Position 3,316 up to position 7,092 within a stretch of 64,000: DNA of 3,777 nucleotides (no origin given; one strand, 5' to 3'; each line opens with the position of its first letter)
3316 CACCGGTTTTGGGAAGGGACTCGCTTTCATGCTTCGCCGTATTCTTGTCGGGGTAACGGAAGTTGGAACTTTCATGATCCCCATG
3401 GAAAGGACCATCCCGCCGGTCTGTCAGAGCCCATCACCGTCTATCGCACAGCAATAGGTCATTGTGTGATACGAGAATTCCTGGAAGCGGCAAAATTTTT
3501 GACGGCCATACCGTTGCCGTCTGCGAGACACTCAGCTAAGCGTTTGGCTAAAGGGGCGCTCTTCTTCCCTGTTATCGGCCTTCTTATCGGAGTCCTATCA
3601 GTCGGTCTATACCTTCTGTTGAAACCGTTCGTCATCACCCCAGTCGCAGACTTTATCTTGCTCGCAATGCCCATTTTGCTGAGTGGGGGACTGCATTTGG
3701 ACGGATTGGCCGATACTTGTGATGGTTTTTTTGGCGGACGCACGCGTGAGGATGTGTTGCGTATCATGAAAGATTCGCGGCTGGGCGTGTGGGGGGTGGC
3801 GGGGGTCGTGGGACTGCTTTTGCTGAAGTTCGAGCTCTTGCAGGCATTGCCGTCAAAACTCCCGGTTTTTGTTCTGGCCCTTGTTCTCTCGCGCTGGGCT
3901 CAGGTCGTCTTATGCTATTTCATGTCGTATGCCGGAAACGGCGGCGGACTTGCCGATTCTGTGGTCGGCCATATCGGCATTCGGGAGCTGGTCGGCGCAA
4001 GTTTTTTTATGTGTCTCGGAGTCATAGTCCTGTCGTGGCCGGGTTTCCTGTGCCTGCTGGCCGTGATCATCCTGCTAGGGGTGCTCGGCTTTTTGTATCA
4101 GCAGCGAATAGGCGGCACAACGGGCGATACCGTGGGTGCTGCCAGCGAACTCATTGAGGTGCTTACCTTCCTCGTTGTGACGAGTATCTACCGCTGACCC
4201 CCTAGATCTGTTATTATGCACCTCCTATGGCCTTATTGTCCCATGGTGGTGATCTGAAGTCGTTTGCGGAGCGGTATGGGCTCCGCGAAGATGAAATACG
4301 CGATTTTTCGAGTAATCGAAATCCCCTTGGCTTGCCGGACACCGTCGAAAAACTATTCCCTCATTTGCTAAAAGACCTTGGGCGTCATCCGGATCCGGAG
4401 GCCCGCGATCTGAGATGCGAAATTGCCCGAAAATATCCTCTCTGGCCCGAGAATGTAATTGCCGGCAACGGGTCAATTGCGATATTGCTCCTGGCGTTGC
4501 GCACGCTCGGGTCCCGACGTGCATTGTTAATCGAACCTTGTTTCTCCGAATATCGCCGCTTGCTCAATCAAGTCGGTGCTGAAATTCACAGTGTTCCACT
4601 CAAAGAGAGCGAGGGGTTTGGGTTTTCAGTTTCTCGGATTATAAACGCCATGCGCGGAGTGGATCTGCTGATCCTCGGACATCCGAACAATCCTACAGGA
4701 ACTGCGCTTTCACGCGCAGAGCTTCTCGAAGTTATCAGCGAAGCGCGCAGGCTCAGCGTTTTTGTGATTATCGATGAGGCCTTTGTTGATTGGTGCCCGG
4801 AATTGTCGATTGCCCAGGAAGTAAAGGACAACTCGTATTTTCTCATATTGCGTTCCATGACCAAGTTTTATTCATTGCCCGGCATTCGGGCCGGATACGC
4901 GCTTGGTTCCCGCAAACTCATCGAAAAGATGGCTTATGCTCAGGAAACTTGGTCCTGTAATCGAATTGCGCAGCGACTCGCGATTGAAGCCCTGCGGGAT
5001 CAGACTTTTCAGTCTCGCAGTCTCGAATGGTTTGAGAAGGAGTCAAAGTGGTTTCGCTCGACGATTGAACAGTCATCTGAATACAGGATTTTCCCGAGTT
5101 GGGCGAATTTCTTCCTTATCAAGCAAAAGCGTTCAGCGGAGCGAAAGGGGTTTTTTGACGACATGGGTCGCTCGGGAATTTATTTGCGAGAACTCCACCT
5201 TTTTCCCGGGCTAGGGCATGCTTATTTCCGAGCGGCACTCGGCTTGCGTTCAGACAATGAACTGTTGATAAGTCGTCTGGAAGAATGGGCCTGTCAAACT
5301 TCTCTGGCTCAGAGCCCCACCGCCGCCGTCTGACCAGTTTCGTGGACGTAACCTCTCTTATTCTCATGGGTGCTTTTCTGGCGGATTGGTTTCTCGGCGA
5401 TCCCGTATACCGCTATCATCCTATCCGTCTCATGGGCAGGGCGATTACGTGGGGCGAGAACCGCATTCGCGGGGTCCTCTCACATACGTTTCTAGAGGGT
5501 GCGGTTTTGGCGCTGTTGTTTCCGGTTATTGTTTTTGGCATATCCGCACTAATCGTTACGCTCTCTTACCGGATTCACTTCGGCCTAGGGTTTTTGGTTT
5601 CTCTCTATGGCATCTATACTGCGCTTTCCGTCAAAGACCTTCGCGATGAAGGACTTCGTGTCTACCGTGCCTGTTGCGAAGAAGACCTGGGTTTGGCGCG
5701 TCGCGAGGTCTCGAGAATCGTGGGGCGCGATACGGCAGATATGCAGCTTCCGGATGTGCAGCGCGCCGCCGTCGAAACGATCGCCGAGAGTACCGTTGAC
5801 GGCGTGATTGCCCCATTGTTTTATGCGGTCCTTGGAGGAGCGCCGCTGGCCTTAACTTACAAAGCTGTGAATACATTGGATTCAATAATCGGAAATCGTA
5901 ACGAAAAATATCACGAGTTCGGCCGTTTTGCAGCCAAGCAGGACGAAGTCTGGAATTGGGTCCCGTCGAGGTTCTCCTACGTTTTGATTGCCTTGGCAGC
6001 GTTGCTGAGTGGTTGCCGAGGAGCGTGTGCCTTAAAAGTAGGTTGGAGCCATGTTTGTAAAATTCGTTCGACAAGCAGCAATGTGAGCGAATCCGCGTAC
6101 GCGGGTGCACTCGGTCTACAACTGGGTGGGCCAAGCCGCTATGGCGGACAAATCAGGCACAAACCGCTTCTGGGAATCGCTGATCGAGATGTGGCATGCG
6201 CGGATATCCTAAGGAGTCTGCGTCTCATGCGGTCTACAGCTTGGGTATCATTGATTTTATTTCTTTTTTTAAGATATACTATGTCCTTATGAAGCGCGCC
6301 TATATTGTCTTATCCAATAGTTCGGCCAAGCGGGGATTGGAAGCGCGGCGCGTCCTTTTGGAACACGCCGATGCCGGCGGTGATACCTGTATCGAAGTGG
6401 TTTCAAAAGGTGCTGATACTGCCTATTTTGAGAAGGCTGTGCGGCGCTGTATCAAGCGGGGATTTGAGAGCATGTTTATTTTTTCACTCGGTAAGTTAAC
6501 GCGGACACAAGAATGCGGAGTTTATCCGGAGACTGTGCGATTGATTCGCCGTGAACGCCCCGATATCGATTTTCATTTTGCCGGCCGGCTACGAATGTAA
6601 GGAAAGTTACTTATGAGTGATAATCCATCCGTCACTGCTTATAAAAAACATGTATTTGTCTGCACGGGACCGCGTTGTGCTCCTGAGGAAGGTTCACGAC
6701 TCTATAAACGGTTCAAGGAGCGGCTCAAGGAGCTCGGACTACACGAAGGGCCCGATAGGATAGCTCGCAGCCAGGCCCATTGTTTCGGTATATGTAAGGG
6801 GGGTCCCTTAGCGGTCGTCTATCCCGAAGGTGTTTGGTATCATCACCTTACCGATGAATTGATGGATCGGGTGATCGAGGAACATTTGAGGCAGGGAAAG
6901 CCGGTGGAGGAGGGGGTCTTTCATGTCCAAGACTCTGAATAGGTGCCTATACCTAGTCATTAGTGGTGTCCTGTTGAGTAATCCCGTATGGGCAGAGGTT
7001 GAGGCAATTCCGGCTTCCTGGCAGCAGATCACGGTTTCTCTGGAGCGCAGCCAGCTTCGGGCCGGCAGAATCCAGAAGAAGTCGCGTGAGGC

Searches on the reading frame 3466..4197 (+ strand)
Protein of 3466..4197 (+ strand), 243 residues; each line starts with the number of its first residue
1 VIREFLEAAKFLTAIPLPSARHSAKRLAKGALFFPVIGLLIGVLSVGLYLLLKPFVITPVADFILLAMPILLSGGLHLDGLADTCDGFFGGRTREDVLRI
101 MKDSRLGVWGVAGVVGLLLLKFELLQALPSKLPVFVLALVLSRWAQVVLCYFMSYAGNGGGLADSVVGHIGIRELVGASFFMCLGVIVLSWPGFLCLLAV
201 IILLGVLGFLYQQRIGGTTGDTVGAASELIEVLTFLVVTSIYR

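Call 44: search_protein_families(library=pfam, proteins=[window:3466-4197:+], max_evalue=0.01)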
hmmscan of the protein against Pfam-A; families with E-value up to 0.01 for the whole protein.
window:3466-4197:+ (243 aa): 1 family
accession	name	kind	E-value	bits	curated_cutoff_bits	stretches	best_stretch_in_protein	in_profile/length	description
PF02654.20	CobS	-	7.1e-50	170.5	23.2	1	9-235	2-206/207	Cobalamin-5-phosphate synthase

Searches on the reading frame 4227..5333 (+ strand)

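Call 30: search_protein_families(library=pfam, proteins=[window:4227-5333:+], max_evalue=0.01)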
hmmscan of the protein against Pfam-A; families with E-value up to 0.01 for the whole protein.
window:4227-5333:+ (368 aa): 1 family
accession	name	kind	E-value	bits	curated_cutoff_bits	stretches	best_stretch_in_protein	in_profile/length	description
PF00155.27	Aminotran_1_2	-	4.2e-38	131.9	19.7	1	26-325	5-335/361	Aminotransferase class I and II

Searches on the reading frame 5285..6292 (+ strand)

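Call 30: search_protein_families(library=pfam, proteins=[window:5285-6292:+], max_evalue=0.01)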
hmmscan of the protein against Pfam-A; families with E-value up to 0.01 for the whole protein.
window:5285-6292:+ (335 aa): 1 family
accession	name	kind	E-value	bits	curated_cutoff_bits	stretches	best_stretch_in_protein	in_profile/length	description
PF03186.18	CobD_Cbib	-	4e-86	289.2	34.4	1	27-315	1-282/282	CobD/Cbib protein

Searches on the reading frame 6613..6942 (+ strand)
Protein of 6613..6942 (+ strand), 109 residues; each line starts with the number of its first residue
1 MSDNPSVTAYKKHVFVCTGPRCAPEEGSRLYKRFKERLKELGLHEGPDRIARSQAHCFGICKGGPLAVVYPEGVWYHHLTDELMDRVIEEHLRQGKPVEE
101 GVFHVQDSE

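Call 30: search_protein_families(library=pfam, proteins=[window:6613-6942:+], max_evalue=0.01)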
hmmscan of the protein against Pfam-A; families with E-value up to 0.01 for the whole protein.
window:6613-6942:+ (109 aa): 2 families
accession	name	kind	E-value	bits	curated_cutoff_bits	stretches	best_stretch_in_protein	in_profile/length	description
PF01257.25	2Fe-2S_thioredx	-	2.5e-06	27.8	24.8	1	11-90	65-143/145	Thioredoxin-like [2Fe-2S] ferredoxin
PF06999.17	Suc_Fer-like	-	0.0086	16.6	34.9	0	10-100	95-187/191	Sucrase/ferredoxin-like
